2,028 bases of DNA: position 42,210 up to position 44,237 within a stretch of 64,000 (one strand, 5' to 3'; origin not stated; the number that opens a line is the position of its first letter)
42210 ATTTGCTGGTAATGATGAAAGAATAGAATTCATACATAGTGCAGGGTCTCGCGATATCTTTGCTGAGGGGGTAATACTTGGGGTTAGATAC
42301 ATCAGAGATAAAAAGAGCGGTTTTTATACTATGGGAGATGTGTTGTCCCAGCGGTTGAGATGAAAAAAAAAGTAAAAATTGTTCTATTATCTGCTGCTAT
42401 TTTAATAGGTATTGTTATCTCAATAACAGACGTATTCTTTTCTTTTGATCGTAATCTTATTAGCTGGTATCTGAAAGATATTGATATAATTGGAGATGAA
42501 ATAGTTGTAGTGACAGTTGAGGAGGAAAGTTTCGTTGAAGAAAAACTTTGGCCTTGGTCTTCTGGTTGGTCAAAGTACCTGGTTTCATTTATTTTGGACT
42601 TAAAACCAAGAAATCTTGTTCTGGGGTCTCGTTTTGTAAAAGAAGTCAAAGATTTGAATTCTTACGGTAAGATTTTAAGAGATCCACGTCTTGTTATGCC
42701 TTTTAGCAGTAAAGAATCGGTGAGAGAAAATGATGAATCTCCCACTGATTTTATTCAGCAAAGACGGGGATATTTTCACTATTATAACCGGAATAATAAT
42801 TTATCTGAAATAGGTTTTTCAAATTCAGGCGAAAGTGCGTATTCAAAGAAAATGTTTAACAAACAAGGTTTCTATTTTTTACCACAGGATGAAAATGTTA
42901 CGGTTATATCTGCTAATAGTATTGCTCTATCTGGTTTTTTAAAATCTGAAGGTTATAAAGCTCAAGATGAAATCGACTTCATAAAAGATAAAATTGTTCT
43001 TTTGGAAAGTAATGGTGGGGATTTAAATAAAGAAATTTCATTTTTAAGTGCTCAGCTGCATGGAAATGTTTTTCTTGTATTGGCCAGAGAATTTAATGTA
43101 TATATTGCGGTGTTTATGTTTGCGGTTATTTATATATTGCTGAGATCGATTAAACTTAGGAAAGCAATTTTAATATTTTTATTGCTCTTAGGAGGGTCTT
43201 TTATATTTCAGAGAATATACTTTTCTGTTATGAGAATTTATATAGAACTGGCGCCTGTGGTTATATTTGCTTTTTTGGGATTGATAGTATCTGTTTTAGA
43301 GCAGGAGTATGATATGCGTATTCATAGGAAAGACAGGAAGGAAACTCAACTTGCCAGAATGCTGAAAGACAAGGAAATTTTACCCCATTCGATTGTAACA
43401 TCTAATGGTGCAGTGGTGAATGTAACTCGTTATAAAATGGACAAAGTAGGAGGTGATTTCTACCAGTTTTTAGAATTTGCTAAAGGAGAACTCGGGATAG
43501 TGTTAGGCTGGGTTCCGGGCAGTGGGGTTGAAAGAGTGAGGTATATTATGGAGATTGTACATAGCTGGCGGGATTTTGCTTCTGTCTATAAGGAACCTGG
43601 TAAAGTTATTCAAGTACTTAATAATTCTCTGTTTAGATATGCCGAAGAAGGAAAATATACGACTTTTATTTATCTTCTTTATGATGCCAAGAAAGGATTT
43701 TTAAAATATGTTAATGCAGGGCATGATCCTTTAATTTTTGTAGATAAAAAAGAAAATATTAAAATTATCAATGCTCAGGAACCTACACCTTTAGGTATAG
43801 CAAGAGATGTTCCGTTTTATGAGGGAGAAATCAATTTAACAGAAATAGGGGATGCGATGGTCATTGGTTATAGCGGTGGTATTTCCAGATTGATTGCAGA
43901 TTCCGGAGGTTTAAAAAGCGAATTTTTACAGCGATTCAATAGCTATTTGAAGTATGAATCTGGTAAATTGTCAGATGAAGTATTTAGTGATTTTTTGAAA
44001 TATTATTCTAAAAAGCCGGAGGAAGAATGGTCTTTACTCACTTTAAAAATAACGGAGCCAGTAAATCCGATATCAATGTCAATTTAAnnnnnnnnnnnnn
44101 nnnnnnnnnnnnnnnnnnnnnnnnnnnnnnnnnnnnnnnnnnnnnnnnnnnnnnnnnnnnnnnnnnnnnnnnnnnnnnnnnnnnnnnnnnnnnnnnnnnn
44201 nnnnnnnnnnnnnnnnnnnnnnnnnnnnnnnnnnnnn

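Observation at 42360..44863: CHASE2-sensor PP2C phosphatase plus RecB-family nuclease-like gene, inserted by translational coupling into the dapA-dapB / dapL lysine operon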

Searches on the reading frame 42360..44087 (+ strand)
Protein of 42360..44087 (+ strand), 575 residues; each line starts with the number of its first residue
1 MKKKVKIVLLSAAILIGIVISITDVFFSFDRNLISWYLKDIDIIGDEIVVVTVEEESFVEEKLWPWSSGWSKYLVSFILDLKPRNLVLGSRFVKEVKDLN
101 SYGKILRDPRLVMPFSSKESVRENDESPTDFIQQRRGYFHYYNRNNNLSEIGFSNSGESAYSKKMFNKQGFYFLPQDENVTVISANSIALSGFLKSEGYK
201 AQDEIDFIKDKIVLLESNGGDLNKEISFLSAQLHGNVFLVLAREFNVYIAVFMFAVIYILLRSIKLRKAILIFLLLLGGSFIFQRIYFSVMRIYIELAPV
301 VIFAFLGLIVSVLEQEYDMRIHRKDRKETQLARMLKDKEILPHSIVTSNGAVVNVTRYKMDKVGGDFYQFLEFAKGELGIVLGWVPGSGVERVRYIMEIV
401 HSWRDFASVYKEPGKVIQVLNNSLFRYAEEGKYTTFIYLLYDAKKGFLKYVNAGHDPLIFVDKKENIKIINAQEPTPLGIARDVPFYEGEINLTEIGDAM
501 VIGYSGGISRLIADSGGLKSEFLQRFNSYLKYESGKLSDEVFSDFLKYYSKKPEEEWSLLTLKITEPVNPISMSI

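Call 3: search_protein_families(library=pfam, proteins=[window:42360-44087:+], max_evalue=0.1)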
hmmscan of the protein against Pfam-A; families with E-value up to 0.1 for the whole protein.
window:42360-44087:+ (575 aa): 2 families
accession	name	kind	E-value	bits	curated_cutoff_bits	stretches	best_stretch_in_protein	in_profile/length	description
PF07228.17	SpoIIE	-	6.1e-19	69.2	25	1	376-564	3-191/192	Stage II sporulation protein E (SpoIIE)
PF05226.16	CHASE2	-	0.0093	16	26.3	1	24-121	13-99/257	CHASE2 domain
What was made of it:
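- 42441..43085 (+): Extracytoplasmic domain of about 215 aa, a reduced and divergent CHASE2-like domain with the invariant WPW motif (W64-P65-W66). Pfam CHASE2 at 16 bits, below cut-off, residues 24-121 (call 3).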

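Call 4: search_protein_families(library=ncbifam, proteins=[window:42360-44087:+], max_evalue=0.1)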
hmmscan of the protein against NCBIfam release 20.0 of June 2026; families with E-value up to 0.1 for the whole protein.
window:42360-44087:+ (575 aa): 2 families
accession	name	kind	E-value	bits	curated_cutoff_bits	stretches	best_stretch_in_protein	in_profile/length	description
TIGR02865.1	spore_II_E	equivalog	0.001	17.2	490.8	1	353-501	557-701/764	stage II sporulation protein E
NF045505.1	RR_RssB_Pseudo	equivalog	0.068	12.2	700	0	412-495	246-327/394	two-component system response regulator RssB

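Call 13: find_homologous_proteins(query=window:42360-44087:+)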
Query window:42360-44087:+ (575 aa): 147 proteins with E <= 0.001 among 8000 candidates; the best 120 are listed.
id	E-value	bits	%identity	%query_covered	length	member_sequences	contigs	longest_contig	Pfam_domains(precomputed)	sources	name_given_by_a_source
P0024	0.0e+0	1266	100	100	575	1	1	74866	PF07228.18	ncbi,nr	ncbi:MAG: PP2C family protein-serine/threonine phosphatase [Candidatus Saelkia tenebricola]|nr:PP2C 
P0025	1.7e-248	844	71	98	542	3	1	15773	PF07228.18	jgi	-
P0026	6.1e-198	677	54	98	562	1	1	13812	PF07228.18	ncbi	-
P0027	8.7e-184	630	52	98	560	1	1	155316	PF07228.18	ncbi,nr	ncbi:MAG: PP2C family protein-serine/threonine phosphatase [Candidatus Kaelpia imicola]|nr:PP2C fami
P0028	1.4e-179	617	50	98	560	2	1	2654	PF07228.18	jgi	-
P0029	2.6e-177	609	50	98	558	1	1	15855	PF07228.18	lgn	-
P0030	3.0e-173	596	48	98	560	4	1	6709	PF07228.18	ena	-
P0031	6.4e-167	575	48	98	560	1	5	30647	PF07228.18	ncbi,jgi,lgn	jgi:hypothetical protein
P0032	7.9e-148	512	45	98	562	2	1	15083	PF07228.18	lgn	-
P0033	1.3e-143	498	44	93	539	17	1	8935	PF07228.18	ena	-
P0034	7.9e-143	495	43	98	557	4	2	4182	PF07228.18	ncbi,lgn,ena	-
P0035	6.1e-116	406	44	74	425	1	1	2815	PF05226.17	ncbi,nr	ncbi:MAG: hypothetical protein PHQ54_05510, partial [Candidatus Omnitrophica bacterium]|nr:hypotheti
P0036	1.3e-95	339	37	91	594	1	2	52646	PF07228.18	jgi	jgi:hypothetical protein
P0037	2.1e-15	75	25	41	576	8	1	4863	PF13185.13,PF01590.33,PF13581.13,PF13492.13,PF07228.18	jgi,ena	-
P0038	2.7e-14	71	29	28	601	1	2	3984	PF13185.13,PF01590.33,PF13581.13,PF13492.13,PF07228.18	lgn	-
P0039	1.2e-11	62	27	35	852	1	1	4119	PF13185.13,PF01590.33,PF13180.13,PF13492.13,PF07228.18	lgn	-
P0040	1.8e-11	62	26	36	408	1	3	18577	PF07228.18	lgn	-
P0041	3.8e-11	61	25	33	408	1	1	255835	PF07228.18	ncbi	ncbi:MAG: PP2C family protein-serine/threonine phosphatase [Chryseolinea sp.]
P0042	5.4e-11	60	30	25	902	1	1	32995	PF02518.32,PF00512.32,PF00072.31,PF07228.18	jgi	-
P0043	6.9e-11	60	24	33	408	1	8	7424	PF07228.18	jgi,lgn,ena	jgi:sigma-B regulation protein RsbU (phosphoserine phosphatase)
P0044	8.7e-11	59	26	41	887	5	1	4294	PF13185.13,PF17820.8,PF01590.33,PF13180.13,PF13492.13,PF07228.18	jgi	jgi:sigma-B regulation protein RsbU (phosphoserine phosphatase)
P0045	1.2e-10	59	27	32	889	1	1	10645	PF13185.13,PF01590.33,PF13492.13,PF07228.18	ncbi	-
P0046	4.7e-10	57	22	69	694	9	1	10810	PF05226.17,PF07228.18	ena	-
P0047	6.2e-10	57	28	32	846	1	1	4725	PF13185.13,PF01590.33,PF13492.13,PF07228.18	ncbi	-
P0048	7.0e-10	56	23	42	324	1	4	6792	PF07228.18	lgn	-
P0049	1.2e-9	56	27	29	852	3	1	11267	PF17820.8,PF13180.13,PF13492.13,PF07228.18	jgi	-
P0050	2.3e-9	55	27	35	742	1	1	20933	PF08668.19,PF13581.13,PF07228.18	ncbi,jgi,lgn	-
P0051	4.8e-9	54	23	43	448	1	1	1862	PF07228.18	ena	-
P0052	5.0e-9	54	31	26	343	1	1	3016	PF07228.18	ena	-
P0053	7.9e-9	53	23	35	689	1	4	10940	PF05226.17,PF07228.18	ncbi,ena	-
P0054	7.9e-9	53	23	35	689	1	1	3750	PF05226.17,PF07228.18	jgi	-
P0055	8.0e-9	53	22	49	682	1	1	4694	PF05226.17,PF07228.18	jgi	-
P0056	8.2e-9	53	22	49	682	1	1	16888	PF05226.17,PF07228.18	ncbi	-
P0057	8.4e-9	53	23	45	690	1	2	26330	PF05226.17,PF07228.18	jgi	-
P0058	9.7e-9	53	23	45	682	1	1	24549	PF05226.17,PF07228.18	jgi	-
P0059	1.0e-8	53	24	35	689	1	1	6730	PF05226.17,PF07228.18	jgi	-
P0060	1.0e-8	53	24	35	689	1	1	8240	PF05226.17,PF07228.18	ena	-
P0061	1.0e-8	53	22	49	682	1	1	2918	PF05226.17,PF07228.18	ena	-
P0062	1.2e-8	52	23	45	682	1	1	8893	PF05226.17,PF07228.18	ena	-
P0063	1.2e-8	52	23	45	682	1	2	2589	PF05226.17,PF07228.18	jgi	-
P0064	1.2e-8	52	23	45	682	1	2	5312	PF05226.17,PF07228.18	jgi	-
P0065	1.2e-8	52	23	45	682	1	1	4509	PF05226.17,PF07228.18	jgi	jgi:CHASE2 domain-containing sensor protein/serine phosphatase RsbU (regulator of sigma subunit)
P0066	1.2e-8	52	23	45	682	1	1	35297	PF05226.17,PF07228.18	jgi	-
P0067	1.2e-8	52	23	45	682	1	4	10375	PF05226.17,PF07228.18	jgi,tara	jgi:CHASE2 domain-containing sensor protein/serine phosphatase RsbU (regulator of sigma subunit)|tar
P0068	1.6e-8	52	22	59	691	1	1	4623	PF05226.17,PF07228.18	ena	-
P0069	1.9e-8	52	22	59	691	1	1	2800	PF05226.17,PF07228.18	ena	-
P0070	1.9e-8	52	22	45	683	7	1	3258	PF05226.17,PF07228.18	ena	-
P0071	2.4e-8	51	22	58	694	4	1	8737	PF05226.17,PF07228.18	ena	-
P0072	2.8e-8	51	28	26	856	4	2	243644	PF13185.13,PF17820.8,PF01590.33,PF13492.13,PF07228.18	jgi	jgi:sigma-B regulation protein RsbU (phosphoserine phosphatase)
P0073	3.2e-8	51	26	42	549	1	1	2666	PF13185.13,PF00498.32,PF01590.33,PF16697.11,PF13492.13,PF07228.18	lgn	-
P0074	3.3e-8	51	23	59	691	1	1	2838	PF05226.17,PF07228.18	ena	-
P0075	4.7e-8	50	22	62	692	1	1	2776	PF05226.17,PF07228.18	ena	-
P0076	7.1e-8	50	24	35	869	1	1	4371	PF13185.13,PF13492.13,PF07228.18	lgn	-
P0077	8.0e-8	50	22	59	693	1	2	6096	PF05226.17,PF07228.18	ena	-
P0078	8.1e-8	50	25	32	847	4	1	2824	PF13185.13,PF17820.8,PF00595.30,PF13180.13,PF13492.13,PF07228.18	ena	-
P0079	2.1e-7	48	24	52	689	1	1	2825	PF05226.17,PF07228.18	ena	-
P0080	2.2e-7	48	22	59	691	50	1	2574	PF05226.17,PF07228.18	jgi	-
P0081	2.3e-7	48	24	60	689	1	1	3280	PF05226.17,PF07228.18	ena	-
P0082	2.3e-7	48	22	59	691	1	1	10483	PF05226.17,PF07228.18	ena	-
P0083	2.6e-7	48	23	62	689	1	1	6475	PF05226.17,PF07228.18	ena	-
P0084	2.6e-7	48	23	62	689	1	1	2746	PF05226.17,PF07228.18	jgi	-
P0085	3.5e-7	47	22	52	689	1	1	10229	PF05226.17,PF07228.18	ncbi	-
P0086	3.5e-7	47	24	52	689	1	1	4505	PF05226.17,PF07228.18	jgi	-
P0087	3.5e-7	47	24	52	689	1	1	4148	PF05226.17,PF07228.18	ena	-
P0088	3.7e-7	47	23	54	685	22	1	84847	PF05226.17,PF07228.18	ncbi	-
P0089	6.5e-7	47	24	52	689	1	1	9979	PF05226.17,PF07228.18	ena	-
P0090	1.2e-6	46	23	44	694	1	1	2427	PF05226.17,PF07228.18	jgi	-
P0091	1.2e-6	46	23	44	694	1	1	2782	PF05226.17,PF07228.18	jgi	-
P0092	1.2e-6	46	23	44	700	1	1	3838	PF05226.17,PF07228.18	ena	-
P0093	2.8e-6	45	28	26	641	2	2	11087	PF00672.31,PF17201.11,PF02743.25,PF22673.3,PF07228.18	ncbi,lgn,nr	ncbi:MAG: HAMP domain-containing protein [Bacteroidia bacterium]|nr:MAG: HAMP domain-containing prot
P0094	3.4e-6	44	23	48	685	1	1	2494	PF05226.17,PF07228.18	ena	-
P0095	3.7e-6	44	21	66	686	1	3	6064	PF05226.17,PF07228.18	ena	-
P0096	4.1e-6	44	24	32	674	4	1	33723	PF00672.31,PF07228.18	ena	-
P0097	4.3e-6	44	22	48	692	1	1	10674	PF05226.17,PF07228.18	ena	-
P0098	4.5e-6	44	22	48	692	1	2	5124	PF05226.17,PF07228.18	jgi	-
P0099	4.5e-6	44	22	48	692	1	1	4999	PF05226.17,PF07228.18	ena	-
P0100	4.8e-6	44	26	25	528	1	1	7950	PF00672.31,PF07228.18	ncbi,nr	ncbi:MAG: SpoIIE family protein phosphatase [bacterium]|nr:SpoIIE family protein phosphatase [bacter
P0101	4.8e-6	44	24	28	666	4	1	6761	PF07228.18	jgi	-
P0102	6.9e-6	43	22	48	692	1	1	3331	PF05226.17,PF07228.18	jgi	-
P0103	9.4e-6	43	26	32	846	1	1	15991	PF13426.14,PF13188.14,PF13185.13,PF01590.33,PF13581.13,PF08448.17,PF13492.13,PF00989.32,PF07228.18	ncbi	-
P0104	1.6e-5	42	23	28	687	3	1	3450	PF07228.18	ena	-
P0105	1.8e-5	42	25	35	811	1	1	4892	PF07694.18,PF07228.18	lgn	-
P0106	2.2e-5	42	25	33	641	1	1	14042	PF07228.18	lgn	-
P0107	3.0e-5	41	25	35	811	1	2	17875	PF07694.18,PF07228.18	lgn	-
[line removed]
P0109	3.9e-5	41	25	35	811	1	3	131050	PF07694.18,PF07228.18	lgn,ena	-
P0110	4.2e-5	41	25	35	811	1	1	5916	PF07694.18,PF07228.18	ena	-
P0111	4.4e-5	41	24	35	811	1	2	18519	PF07694.18,PF07228.18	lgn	-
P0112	4.5e-5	41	25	35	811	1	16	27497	PF07694.18,PF07228.18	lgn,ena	-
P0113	4.5e-5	41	25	35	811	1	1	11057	PF07694.18,PF07228.18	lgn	-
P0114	5.1e-5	40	25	35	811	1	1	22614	PF07694.18,PF07228.18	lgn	-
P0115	5.9e-5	40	24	35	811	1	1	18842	PF07694.18,PF07228.18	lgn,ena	-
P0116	8.1e-5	40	25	32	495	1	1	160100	PF16927.12,PF07228.18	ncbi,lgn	-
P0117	9.1e-5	40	28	26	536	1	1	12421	PF07228.18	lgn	-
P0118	9.2e-5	39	24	35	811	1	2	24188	PF07694.18,PF07228.18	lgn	-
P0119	9.5e-5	39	29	25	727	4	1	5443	PF13581.13,PF07228.18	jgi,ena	-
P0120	1.0e-4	39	24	35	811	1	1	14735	PF07694.18,PF07228.18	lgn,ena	-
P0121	1.1e-4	39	25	35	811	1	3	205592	PF07694.18,PF07228.18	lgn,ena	-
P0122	1.1e-4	39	24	35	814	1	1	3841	PF07694.18,PF07228.18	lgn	-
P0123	1.2e-4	39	24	35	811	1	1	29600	PF07694.18,PF07228.18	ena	-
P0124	1.3e-4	39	24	35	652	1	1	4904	PF07228.18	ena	-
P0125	1.3e-4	39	24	35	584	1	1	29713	PF07228.18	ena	-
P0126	1.4e-4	39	24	35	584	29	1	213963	PF07228.18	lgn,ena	-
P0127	1.5e-4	39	24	35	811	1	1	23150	PF07694.18,PF07228.18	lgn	-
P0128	1.5e-4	39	24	35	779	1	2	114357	PF07694.18,PF07228.18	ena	-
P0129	1.6e-4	39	24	35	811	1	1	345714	PF07694.18,PF07228.18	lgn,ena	-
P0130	1.6e-4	39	24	35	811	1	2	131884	PF07694.18,PF07228.18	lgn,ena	-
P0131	1.8e-4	39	24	35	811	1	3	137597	PF07694.18,PF07228.18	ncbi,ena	-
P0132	1.8e-4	39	24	35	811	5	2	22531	PF07694.18,PF07228.18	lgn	-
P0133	1.9e-4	38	24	35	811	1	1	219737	PF07694.18,PF07228.18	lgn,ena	-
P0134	1.9e-4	38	24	35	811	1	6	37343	PF07694.18,PF07228.18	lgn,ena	-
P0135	2.0e-4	38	24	35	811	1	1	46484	PF07694.18,PF07228.18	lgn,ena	-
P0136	2.0e-4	38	24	35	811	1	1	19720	PF07694.18,PF07228.18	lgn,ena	-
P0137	2.0e-4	38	24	35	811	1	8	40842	PF07694.18,PF07228.18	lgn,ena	-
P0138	2.0e-4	38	24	35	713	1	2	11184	PF00672.31,PF02743.25,PF22673.3,PF07228.18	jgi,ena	-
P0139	2.1e-4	38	24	35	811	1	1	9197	PF07694.18,PF07228.18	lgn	-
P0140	2.1e-4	38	25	35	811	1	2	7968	PF07694.18,PF07228.18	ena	-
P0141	2.2e-4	38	24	35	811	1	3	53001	PF07694.18,PF07228.18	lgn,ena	-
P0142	2.2e-4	38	30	17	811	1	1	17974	PF07694.18,PF07228.18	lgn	-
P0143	2.2e-4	38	24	35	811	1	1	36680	PF07694.18,PF07228.18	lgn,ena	-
